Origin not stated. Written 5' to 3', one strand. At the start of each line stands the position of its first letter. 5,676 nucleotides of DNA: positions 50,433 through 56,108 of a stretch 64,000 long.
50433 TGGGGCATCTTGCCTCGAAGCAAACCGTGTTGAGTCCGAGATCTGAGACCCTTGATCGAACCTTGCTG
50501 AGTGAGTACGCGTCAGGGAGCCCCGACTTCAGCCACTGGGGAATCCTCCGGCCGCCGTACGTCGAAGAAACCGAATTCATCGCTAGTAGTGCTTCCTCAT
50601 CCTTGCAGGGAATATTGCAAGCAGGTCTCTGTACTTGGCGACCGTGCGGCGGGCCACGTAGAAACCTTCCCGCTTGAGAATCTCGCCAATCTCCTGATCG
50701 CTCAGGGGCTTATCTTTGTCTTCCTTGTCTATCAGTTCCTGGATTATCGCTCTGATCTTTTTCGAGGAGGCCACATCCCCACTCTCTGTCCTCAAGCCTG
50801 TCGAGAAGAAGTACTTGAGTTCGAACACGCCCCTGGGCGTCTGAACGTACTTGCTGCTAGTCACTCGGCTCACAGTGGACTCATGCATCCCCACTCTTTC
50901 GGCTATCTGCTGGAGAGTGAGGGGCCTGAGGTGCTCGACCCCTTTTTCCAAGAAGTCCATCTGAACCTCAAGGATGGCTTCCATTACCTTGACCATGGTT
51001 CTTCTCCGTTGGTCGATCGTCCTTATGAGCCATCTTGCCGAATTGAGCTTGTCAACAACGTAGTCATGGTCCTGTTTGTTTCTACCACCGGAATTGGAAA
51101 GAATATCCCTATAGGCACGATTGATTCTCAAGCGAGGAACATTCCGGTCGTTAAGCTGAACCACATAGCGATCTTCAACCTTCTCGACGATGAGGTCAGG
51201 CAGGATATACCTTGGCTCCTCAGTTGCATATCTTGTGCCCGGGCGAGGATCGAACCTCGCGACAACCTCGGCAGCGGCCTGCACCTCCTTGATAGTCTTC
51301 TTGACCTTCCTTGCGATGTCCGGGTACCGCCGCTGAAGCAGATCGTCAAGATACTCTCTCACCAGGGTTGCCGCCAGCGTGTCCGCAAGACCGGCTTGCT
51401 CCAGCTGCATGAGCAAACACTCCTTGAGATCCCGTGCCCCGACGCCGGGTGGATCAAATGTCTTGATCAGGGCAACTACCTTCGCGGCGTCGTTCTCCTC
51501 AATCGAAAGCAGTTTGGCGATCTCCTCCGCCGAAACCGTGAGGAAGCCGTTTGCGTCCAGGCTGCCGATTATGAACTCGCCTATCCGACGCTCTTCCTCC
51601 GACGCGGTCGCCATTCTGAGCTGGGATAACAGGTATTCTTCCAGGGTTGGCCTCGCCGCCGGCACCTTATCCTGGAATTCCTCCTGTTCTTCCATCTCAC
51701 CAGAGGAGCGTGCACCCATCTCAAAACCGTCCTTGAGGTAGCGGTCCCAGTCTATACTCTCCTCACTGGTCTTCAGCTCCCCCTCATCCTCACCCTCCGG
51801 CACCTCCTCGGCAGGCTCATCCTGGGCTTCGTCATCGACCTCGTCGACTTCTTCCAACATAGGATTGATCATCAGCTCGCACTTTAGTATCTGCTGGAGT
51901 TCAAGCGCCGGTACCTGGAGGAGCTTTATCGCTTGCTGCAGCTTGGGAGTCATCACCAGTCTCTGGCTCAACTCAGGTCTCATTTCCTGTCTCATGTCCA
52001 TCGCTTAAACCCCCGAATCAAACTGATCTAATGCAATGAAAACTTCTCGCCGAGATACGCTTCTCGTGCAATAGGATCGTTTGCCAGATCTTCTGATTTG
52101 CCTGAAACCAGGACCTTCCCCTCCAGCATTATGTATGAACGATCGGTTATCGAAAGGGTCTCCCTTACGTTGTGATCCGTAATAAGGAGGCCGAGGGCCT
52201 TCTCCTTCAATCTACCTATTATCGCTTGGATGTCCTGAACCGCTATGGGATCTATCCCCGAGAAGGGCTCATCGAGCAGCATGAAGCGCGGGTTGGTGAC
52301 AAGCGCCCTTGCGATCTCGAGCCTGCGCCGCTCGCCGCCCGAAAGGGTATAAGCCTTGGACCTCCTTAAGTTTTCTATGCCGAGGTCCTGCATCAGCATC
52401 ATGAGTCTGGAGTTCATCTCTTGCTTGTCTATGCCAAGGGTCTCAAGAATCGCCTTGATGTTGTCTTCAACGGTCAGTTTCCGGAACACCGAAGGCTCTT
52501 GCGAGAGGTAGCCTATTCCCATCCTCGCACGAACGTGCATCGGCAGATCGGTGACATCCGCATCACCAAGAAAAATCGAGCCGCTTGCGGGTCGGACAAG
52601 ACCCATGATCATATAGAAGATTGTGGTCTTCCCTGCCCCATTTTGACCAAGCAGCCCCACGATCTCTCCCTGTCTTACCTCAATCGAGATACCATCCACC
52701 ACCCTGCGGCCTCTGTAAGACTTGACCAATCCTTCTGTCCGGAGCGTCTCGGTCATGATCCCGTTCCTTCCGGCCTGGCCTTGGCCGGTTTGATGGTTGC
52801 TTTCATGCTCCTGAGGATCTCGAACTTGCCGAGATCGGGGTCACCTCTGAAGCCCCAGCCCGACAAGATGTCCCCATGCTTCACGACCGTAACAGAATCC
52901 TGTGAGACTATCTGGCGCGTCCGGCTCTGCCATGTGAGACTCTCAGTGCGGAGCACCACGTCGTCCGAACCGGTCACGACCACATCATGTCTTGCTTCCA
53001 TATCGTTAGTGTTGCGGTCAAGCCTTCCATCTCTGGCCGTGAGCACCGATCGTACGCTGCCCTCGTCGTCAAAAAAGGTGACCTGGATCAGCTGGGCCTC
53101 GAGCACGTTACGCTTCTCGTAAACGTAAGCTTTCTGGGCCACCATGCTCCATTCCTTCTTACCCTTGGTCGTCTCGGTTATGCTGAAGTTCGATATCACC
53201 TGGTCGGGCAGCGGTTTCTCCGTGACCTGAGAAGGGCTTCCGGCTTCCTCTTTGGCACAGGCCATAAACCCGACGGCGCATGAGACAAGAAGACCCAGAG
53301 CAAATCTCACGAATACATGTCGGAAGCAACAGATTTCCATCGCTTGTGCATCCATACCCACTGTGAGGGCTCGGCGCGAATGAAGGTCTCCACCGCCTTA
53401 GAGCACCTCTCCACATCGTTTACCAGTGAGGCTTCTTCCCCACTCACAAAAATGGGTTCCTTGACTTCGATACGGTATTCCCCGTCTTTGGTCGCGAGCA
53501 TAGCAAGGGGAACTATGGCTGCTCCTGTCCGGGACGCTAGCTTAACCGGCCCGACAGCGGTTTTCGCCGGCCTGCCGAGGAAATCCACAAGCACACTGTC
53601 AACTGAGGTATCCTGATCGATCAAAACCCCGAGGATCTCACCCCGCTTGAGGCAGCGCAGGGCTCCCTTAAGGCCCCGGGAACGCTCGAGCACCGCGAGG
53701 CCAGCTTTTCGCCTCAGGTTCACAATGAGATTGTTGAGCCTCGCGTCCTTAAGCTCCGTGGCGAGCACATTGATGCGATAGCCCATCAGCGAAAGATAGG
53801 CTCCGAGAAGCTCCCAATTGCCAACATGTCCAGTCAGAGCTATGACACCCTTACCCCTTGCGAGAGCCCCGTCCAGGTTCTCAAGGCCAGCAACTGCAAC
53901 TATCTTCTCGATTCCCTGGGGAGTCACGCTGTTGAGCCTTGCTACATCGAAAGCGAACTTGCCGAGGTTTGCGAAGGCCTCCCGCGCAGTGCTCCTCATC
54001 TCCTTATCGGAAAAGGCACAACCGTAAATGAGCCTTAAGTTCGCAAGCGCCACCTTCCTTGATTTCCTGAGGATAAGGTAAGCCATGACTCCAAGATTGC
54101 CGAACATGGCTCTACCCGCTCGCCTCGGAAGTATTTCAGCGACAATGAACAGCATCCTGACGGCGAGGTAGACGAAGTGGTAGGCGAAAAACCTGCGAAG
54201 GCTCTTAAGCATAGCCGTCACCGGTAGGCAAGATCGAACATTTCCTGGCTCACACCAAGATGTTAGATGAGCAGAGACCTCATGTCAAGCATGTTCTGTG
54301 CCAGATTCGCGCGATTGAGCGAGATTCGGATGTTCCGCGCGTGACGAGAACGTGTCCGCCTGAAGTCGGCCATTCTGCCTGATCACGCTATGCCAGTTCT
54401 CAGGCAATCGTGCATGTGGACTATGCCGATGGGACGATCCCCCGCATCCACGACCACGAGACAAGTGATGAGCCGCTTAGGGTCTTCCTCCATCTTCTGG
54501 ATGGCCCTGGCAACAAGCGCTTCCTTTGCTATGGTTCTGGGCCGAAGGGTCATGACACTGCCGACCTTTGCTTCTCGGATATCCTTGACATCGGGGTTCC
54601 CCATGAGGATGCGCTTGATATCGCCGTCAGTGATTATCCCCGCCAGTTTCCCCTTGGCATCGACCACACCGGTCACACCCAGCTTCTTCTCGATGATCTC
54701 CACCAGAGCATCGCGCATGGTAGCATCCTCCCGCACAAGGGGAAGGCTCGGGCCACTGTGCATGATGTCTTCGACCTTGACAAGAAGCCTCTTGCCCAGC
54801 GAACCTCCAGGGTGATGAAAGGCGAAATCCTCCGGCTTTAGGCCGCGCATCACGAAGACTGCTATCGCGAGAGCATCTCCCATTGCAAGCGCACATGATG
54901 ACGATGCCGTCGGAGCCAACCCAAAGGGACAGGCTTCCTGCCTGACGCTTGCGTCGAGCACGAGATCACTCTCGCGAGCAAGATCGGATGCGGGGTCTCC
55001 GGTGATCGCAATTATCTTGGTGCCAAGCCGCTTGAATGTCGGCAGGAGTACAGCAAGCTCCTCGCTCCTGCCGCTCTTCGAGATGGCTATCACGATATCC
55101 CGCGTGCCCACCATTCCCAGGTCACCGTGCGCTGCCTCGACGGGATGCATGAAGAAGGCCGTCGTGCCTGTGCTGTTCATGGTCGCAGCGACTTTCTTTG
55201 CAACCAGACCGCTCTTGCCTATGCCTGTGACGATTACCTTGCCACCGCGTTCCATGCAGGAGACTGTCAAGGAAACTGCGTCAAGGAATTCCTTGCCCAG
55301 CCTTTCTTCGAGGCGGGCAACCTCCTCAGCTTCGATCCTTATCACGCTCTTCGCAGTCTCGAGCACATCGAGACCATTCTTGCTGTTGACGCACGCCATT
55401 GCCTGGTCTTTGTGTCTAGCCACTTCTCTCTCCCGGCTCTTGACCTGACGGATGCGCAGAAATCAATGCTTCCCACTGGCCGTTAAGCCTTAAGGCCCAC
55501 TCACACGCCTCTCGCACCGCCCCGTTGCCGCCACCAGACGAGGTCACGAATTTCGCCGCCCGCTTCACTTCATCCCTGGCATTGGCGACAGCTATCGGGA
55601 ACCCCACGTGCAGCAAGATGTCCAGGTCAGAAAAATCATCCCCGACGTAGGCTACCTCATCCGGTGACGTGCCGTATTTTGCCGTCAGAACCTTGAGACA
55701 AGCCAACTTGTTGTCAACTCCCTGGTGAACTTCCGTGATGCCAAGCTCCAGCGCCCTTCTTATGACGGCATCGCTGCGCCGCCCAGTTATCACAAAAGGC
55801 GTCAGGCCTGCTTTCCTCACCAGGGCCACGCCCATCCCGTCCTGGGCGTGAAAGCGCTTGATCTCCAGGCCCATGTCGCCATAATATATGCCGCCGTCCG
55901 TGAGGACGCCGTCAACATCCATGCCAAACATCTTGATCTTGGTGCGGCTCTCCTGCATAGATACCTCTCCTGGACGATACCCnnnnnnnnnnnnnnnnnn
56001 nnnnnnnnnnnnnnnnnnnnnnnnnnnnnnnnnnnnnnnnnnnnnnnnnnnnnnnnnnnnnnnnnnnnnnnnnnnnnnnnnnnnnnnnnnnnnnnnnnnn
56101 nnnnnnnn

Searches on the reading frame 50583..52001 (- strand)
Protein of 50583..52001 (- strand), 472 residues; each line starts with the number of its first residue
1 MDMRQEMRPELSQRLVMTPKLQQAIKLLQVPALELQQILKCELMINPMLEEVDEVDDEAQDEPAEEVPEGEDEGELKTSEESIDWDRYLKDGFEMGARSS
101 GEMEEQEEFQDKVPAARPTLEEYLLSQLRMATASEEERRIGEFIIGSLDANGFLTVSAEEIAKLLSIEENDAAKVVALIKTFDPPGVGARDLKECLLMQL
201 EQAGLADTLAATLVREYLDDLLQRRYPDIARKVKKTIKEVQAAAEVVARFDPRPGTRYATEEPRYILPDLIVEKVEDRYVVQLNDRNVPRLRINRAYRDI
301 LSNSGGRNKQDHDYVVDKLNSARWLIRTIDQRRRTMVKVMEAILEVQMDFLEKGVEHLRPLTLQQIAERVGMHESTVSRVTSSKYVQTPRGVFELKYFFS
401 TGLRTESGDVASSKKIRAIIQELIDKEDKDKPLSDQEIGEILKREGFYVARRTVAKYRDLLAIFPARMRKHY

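Call 7: search_protein_families(library=pfam, proteins=[window:50583-52001:-])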
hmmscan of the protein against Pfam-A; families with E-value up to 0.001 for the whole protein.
window:50583-52001:- (472 aa): 4 families
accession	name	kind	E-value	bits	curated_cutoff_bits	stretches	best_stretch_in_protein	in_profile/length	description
PF04552.19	Sigma54_DBD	-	2.5e-62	209.8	22.8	1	314-470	3-159/160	Sigma-54, DNA binding domain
PF04963.19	Sigma54_CBD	-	3.2e-61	206.7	22.9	1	113-297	5-185/185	Sigma-54 factor, core binding domain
PF00309.25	Sigma54_AID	-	2.6e-13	50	23.8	1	9-51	4-46/46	Sigma-54 factor, Activator interacting domain (AID)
PF09339.16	HTH_IclR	-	0.00021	21.4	22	1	357-382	15-40/52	IclR helix-turn-helix domain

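Call 64: find_homologous_proteins(query=window:50583-52001:-, max_evalue=1e-80)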
Query window:50583-52001:- (472 aa): 6322 proteins with E <= 1e-80 among 8000 candidates; the best 120 are listed.
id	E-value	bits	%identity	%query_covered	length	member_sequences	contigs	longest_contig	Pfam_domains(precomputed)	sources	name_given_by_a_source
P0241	0.0e+0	1017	100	100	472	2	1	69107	PF04963.20,PF00309.26,PF04552.20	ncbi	-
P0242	1.2e-243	827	79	100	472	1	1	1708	PF04963.20,PF00309.26,PF04552.20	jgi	jgi:RNA polymerase sigma-54 factor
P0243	1.9e-236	803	77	100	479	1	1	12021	PF04963.20,PF00309.26,PF04552.20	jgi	jgi:RNA polymerase sigma-54 factor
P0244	4.0e-236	802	77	100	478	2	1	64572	PF04963.20,PF00309.26,PF04552.20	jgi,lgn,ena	-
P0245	3.2e-235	799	76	100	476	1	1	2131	PF04963.20,PF00309.26,PF04552.20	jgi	jgi:RNA polymerase sigma-54 factor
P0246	1.3e-234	797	78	100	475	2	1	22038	PF04963.20,PF00309.26,PF04552.20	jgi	jgi:RNA polymerase sigma-54 factor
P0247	7.4e-227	771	74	100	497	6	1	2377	PF04963.20,PF00309.26,PF04552.20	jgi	-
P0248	2.6e-224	763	74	100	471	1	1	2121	PF04963.20,PF00309.26,PF08281.19,PF04552.20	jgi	jgi:RNA polymerase sigma-54 factor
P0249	3.1e-224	763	72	100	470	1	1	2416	PF04963.20,PF00309.26,PF04552.20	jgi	jgi:RNA polymerase sigma-54 factor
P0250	2.7e-223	760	74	100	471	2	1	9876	PF04963.20,PF00309.26,PF13545.13,PF04552.20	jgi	-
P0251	2.0e-222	757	73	100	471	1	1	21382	PF04963.20,PF00309.26,PF04552.20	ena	-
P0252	4.3e-218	743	74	100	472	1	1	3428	PF04963.20,PF00309.26,PF04552.20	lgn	-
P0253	2.0e-217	740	74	100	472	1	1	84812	PF04963.20,PF00309.26,PF13545.13,PF04552.20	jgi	jgi:RNA polymerase sigma-54 factor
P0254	2.6e-217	740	75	100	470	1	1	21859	PF04963.20,PF00309.26,PF04552.20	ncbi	ncbi:MAG: RNA polymerase factor sigma-54 [bacterium]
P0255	5.2e-217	739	73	99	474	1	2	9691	PF04963.20,PF00309.26,PF04552.20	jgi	jgi:RNA polymerase sigma-54 factor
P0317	1.2e-186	639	62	100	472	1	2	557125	PF04963.20,PF00309.26,PF13545.13,PF08281.19,PF04552.20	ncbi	ncbi:MAG: RNA polymerase factor sigma-54 [bacterium]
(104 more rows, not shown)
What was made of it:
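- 50583..52001 (-): rpoN (sigma-54, 472 aa; activator-interacting, core-binding and DNA-binding domains; RpoN box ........). Orthologs lie on the same contigs as the sprA orthologs (call 64).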

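Call 65: find_encoding_contigs(protein=P0317, flank=7000, max_places=1)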
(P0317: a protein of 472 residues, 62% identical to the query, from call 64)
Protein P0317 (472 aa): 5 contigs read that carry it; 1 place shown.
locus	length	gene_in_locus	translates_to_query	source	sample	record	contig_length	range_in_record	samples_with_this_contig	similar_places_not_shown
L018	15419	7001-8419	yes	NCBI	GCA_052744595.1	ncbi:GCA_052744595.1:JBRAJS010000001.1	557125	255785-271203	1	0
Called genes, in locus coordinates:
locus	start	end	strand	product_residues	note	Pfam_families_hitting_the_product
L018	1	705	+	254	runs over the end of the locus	PF02348:CTP_transf_3, PF12804:NTP_transf_3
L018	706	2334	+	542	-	PF06418:CTP_synth_N, PF00117:GATase, PF07722:Peptidase_C26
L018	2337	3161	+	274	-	PF00793:DAHP_synth_1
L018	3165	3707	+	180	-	PF00702:Hydrolase (weak), PF08282:Hydrolase_3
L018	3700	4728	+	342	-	PF13580:SIS_2 (faint), PF01380:SIS, PF00571:CBS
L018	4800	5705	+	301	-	PF03279:Lip_A_acyltrans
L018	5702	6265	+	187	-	PF06835:LptC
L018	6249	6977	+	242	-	PF00005:ABC_tran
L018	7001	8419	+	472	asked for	PF00309:Sigma54_AID, PF04963:Sigma54_CBD, PF13545:HTH_Crp_2 (faint), PF08281:Sigma70_r4_2 (faint), PF04552:Sigma54_DBD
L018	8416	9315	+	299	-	PF04055:Radical_SAM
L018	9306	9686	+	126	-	PF02482:Ribosomal_S30AE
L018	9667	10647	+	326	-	PF02603:Hpr_kinase_N, PF07475:Hpr_kinase_C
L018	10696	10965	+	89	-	PF00381:PTS-HPr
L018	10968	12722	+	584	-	PF05524:PEP-utilisers_N, PF00391:PEP-utilizers, PF02896:PEP-utilizers_C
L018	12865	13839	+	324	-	PF00483:NTP_transferase, PF12804:NTP_transf_3, PF24894:Hexapep_GlmU (faint), PF25087:GMPPB_C (faint)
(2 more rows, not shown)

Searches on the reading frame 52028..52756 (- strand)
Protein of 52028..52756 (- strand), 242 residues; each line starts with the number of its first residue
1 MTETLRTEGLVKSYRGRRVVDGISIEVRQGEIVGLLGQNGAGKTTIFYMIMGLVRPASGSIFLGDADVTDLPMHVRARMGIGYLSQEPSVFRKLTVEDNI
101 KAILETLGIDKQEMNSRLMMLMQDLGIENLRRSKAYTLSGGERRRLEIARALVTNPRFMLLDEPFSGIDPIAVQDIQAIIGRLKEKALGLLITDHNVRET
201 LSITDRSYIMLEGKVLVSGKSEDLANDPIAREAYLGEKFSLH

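Call 9: search_protein_families(library=pfam, proteins=[window:52028-52756:-])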
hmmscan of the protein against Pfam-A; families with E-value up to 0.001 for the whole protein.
window:52028-52756:- (242 aa): 4 families
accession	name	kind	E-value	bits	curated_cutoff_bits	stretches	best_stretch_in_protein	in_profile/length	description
PF00005.33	ABC_tran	-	4.1e-37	128.3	25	1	21-165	2-136/137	ABC transporter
PF13304.12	AAA_21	-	2.7e-05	24.8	27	0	135-186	235-286/304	AAA domain, putative AbiEii toxin, Type IV TA system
PF12399.14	BCA_ABC_TP_C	-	0.00053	20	25.5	1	214-239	1-26/27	Branched-chain amino acid ATP-binding cassette transporter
PF02463.25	SMC_N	-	0.00085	19.2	40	0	12-50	11-44/220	RecF/RecN/SMC N terminal domain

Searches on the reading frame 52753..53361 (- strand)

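Call 9: search_protein_families(library=pfam, proteins=[window:52753-53361:-])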
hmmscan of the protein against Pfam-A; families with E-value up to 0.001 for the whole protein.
window:52753-53361:- (202 aa): 1 family
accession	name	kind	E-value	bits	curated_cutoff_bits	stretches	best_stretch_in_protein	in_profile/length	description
PF06835.18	LptC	-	8.2e-15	55.3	21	1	25-190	4-174/175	Lipopolysaccharide-assembly, LptC-related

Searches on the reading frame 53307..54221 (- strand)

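Call 7: search_protein_families(library=pfam, proteins=[window:53307-54221:-])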
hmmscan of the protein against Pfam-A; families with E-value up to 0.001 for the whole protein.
window:53307-54221:- (304 aa): 1 family
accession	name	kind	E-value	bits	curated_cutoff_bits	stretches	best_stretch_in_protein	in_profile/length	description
PF03279.18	Lip_A_acyltrans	-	6.9e-56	190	22.3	1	10-296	9-294/295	Bacterial lipid A biosynthesis acyltransferase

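Call 33: search_protein_families(library=ncbifam, proteins=[window:53307-54221:-])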
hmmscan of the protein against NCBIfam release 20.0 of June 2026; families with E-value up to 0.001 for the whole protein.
window:53307-54221:- (304 aa): 17 families
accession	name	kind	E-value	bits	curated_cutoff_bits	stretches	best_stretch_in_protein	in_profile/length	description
NF006270.0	PRK08419.1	equivalog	1.9e-50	171.8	248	1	21-303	10-296/298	lipid A biosynthesis lauroyl acyltransferase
TIGR02207.1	lipid_A_htrB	subfamily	8.7e-36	123.8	297.8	1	14-298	12-294/303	LpxL/LpxP family Kdo(2)-lipid IV(A) lauroyl/palmitoleoyl acyltransferase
NF005919.0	PRK07920.1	equivalog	1.3e-35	122.9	209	1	19-297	13-295/311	phosphatidylinositol mannoside acyltransferase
NF005120.0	PRK06553.1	equivalog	3.5e-31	108.7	273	1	8-296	15-307/308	lipid A biosynthesis lauroyl acyltransferase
NF006487.0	PRK08905.1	equivalog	9.6e-31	106.9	281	1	22-297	4-275/290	lysophospholipid acyltransferase family protein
NF004569.0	PRK05906.1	equivalog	6.3e-30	104.4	439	1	2-297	2-314/454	lipid A biosynthesis lauroyl acyltransferase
NF006507.0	PRK08943.1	subfamily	1.8e-28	99.5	337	1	14-296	24-305/322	lipid A biosynthesis (KDO)2-(lauroyl)-lipid IVA acyltransferase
NF005340.0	PRK06860.1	subfamily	3.5e-27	95.4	398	1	14-300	18-302/309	lipid A biosynthesis lauroyl acyltransferase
TIGR02208.1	lipid_A_msbB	equivalog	5.4e-27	94.9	336.05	1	13-293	13-292/305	lauroyl-Kdo(2)-lipid IV(A) myristoyltransferase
NF006437.0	PRK08733.1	equivalog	1.4e-26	93.3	540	1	14-297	18-296/306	LpxL/LpxP family Kdo(2)-lipid IV(A) lauroyl/palmitoleoyl acyltransferase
NF004191.0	PRK05646.1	equivalog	9.9e-24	84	491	1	14-298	15-298/310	lipid A biosynthesis lauroyl acyltransferase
NF005150.0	PRK06628.1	equivalog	2e-23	83.2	350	1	4-296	4-289/290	lipid A biosynthesis lauroyl acyltransferase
NF006432.0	PRK08706.1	equivalog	4.7e-22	78.6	384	1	23-297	7-280/289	lipid A biosynthesis lauroyl acyltransferase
NF004190.0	PRK05645.1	equivalog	1.8e-20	73.2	377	1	23-297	12-286/295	lysophospholipid acyltransferase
NF005399.0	PRK06946.1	subfamily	2.3e-20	73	343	1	17-297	7-285/294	lipid A biosynthesis lauroyl acyltransferase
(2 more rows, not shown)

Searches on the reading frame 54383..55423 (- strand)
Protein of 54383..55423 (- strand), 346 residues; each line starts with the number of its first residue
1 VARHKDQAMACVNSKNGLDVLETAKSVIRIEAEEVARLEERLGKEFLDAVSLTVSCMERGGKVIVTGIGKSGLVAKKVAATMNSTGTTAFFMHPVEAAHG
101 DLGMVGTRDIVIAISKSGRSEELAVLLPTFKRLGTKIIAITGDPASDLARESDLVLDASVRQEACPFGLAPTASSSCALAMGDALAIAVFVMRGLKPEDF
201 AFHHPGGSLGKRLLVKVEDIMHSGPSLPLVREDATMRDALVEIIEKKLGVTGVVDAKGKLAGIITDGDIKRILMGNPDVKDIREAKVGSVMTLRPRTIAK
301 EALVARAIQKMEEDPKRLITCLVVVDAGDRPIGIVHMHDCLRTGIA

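Call 9: search_protein_families(library=pfam, proteins=[window:54383-55423:-])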
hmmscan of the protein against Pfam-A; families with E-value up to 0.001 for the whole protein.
window:54383-55423:- (346 aa): 3 families
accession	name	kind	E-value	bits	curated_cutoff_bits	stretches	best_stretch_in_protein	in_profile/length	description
PF01380.27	SIS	-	2.1e-26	92.7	25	1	62-188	7-131/131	SIS domain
PF00571.33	CBS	-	1.4e-17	64.2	24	2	217-274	1-56/57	CBS domain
PF13580.11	SIS_2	-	5.2e-08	33.4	27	0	35-88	10-63/138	SIS domain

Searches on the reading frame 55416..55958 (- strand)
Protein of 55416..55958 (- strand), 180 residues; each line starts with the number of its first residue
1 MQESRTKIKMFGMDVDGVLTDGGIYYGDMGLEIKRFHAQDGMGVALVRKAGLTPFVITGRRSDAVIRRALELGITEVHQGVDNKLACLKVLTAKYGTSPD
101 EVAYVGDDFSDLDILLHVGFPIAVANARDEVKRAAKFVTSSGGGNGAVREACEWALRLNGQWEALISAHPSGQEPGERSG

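Call 9: search_protein_families(library=pfam, proteins=[window:55416-55958:-])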
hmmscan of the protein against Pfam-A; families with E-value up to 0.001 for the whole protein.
window:55416-55958:- (180 aa): 2 families
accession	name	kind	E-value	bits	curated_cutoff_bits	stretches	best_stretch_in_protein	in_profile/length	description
PF08282.18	Hydrolase_3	-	1.5e-11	44.9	20.9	1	76-143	180-247/255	haloacid dehalogenase-like hydrolase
PF00702.32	Hydrolase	-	4.8e-05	24.3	26.4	0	47-116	110-188/191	haloacid dehalogenase-like hydrolase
